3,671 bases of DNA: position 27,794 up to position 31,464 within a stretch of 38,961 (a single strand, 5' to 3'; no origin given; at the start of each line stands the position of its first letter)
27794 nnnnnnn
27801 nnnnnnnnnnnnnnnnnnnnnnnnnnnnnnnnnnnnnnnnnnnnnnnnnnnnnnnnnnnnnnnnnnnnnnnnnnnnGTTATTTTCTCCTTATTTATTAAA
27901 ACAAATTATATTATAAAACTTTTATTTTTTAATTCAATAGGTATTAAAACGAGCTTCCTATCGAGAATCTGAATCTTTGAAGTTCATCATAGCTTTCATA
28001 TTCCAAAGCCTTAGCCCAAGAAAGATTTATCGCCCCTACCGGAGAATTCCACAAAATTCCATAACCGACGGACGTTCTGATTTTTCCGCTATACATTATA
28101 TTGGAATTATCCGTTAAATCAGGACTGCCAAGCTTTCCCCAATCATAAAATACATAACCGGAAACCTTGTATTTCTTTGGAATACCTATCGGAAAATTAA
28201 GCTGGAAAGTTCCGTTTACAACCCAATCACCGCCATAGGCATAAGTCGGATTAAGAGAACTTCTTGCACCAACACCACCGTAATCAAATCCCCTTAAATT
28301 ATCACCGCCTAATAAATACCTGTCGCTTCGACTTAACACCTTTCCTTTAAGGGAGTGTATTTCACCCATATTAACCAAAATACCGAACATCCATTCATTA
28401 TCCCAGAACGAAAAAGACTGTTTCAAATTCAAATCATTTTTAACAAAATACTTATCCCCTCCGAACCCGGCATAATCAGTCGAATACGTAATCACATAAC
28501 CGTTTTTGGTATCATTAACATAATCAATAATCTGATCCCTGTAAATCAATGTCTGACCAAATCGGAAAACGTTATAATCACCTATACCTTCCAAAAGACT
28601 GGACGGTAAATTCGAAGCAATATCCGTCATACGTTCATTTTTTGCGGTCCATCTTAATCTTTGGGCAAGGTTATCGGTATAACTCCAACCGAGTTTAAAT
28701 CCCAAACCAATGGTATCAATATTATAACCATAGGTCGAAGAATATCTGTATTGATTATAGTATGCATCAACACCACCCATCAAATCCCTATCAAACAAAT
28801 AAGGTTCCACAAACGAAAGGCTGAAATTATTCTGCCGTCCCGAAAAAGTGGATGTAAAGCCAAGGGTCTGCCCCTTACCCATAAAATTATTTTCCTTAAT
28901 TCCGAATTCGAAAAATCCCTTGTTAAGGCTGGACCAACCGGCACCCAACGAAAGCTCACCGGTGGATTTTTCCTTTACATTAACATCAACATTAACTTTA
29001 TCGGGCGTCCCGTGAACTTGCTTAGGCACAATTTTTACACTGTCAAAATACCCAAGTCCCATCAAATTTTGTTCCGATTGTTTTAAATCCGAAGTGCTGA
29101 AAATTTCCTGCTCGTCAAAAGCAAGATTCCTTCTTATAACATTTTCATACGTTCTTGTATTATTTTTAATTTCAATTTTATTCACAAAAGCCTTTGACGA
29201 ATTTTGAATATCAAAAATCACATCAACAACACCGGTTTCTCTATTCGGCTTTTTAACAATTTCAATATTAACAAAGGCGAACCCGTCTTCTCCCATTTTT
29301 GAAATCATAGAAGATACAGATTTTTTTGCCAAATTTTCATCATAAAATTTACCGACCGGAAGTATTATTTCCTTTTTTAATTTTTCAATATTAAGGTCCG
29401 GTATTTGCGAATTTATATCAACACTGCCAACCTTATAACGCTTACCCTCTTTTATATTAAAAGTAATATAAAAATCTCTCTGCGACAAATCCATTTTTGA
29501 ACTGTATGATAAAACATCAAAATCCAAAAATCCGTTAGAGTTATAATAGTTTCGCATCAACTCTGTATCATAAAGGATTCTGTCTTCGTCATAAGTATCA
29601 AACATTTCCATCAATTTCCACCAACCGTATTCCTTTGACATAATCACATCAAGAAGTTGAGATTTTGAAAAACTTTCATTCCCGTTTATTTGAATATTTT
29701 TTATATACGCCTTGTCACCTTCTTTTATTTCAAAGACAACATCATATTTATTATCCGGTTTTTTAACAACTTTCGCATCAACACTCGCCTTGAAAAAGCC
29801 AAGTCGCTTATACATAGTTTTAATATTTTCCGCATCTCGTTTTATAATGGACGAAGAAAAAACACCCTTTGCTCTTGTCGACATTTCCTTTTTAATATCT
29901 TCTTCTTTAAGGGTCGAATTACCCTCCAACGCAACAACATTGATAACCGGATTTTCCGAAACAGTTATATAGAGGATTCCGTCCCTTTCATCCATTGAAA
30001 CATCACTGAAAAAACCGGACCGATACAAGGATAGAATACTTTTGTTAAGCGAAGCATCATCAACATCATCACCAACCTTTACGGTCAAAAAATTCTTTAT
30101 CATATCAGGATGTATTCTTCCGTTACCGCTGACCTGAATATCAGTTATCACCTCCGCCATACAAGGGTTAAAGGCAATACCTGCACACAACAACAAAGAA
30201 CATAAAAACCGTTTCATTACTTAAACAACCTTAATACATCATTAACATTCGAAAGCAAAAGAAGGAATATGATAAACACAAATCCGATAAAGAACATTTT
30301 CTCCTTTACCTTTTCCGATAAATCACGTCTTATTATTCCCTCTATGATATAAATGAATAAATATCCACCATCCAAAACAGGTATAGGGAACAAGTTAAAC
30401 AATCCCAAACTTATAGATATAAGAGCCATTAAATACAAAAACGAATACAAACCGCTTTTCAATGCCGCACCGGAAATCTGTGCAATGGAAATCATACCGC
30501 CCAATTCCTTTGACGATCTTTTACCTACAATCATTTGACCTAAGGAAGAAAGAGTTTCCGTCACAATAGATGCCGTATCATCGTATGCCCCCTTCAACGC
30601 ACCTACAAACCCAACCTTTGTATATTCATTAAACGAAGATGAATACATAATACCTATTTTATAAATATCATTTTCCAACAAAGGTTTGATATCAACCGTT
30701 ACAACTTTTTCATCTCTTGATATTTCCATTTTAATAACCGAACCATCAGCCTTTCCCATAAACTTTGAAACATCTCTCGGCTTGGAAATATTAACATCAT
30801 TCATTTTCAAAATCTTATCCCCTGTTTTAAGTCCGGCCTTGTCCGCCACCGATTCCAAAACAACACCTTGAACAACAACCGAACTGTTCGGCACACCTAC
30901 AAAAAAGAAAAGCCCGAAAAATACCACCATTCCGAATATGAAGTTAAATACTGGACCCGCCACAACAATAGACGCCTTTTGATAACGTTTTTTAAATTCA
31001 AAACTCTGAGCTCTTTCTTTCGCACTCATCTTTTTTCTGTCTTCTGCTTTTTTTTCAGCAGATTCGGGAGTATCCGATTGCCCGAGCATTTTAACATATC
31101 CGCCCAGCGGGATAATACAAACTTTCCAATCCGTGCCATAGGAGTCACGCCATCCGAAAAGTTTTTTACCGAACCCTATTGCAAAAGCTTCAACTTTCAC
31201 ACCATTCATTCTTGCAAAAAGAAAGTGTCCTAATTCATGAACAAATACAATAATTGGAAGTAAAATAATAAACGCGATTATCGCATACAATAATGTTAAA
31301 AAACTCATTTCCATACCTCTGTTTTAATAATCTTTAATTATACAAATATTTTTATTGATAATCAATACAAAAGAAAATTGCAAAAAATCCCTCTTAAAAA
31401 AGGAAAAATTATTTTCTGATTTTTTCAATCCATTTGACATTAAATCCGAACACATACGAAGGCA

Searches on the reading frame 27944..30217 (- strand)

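Call 15: search_protein_families(library=pfam, proteins=[window:27944-30217:-], max_evalue=0.001)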
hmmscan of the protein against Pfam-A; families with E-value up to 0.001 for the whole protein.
window:27944-30217:- (757 aa): 3 families
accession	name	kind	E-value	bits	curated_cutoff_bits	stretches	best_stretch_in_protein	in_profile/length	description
PF07244.20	POTRA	-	4.4e-53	178.4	21.3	5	91-167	2-79/79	Surface antigen variable number repeat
PF01103.29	Omp85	-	7.3e-42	144.5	24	1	444-757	1-325/325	Omp85 superfamily domain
PF08478.15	POTRA_1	-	2.2e-06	28.3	23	0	345-412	3-66/69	POTRA domain, FtsQ-type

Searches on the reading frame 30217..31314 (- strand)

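Call 15: search_protein_families(library=pfam, proteins=[window:30217-31314:-], max_evalue=0.001)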
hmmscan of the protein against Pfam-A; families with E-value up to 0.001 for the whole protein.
window:30217-31314:- (365 aa): 4 families
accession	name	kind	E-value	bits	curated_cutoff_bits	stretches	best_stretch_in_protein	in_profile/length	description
PF02163.28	Peptidase_M50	-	7.4e-69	231.9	27.2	1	14-351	1-221/221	Peptidase family M50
PF13180.12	PDZ_2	-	1e-08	35.7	27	1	144-210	12-79/80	PDZ domain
PF17820.7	PDZ_6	-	3e-07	30.5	27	1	148-198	2-52/54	PDZ domain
PF00595.29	PDZ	-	5e-06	27.2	23.2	1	144-184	25-65/81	PDZ domain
